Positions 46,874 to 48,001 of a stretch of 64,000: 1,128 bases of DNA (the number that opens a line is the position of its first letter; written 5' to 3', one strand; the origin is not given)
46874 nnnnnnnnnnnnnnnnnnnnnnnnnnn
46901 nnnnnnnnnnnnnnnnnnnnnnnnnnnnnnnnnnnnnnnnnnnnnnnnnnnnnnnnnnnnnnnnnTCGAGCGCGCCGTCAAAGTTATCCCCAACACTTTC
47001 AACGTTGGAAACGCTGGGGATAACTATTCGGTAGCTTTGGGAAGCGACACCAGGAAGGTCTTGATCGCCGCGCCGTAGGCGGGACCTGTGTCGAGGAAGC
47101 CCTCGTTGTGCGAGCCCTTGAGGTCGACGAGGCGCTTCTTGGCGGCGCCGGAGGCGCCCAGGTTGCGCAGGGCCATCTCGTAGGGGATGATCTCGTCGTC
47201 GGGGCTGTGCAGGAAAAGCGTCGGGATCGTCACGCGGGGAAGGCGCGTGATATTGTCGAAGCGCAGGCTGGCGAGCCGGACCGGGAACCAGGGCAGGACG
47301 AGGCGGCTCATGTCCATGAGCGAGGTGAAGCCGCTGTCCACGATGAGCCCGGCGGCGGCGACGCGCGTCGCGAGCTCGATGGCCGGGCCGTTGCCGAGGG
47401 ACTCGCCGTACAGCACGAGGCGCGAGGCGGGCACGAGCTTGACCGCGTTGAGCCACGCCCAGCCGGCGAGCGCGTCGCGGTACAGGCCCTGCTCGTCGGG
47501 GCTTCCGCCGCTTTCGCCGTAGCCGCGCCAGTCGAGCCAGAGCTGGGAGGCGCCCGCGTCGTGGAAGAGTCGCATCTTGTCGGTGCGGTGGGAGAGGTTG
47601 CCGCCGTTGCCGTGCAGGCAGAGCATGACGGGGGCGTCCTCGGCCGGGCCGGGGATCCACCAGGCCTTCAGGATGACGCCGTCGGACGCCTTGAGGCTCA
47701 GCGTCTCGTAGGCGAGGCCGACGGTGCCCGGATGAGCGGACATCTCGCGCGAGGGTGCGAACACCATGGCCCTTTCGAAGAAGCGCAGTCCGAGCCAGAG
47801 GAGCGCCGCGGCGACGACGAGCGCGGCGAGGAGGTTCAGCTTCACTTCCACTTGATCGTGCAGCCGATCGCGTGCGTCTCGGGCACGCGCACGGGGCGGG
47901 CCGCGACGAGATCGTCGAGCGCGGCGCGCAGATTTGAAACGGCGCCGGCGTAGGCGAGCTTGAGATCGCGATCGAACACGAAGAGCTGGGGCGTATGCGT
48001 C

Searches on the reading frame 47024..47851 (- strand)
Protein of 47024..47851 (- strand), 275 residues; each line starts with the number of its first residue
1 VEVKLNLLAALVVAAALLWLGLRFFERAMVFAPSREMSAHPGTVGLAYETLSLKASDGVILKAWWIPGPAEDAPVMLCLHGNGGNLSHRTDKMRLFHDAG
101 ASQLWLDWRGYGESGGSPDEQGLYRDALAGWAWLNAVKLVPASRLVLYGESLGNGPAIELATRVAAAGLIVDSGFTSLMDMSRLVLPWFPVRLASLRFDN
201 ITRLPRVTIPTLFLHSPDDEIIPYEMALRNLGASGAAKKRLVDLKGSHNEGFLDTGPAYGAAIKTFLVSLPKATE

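Call 8: search_protein_families(library=ncbifam, proteins=[window:47024-47851:-], max_evalue=0.00001)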
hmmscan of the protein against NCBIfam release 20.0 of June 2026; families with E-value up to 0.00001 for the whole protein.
window:47024-47851:- (275 aa): 1 family
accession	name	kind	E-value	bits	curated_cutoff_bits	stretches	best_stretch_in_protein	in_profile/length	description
NF047920.1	lactonase_UilS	equivalog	1.2e-06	28.5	400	0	66-166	17-121/285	UilS family quorum-quenching N-acyl-homoserine lactonase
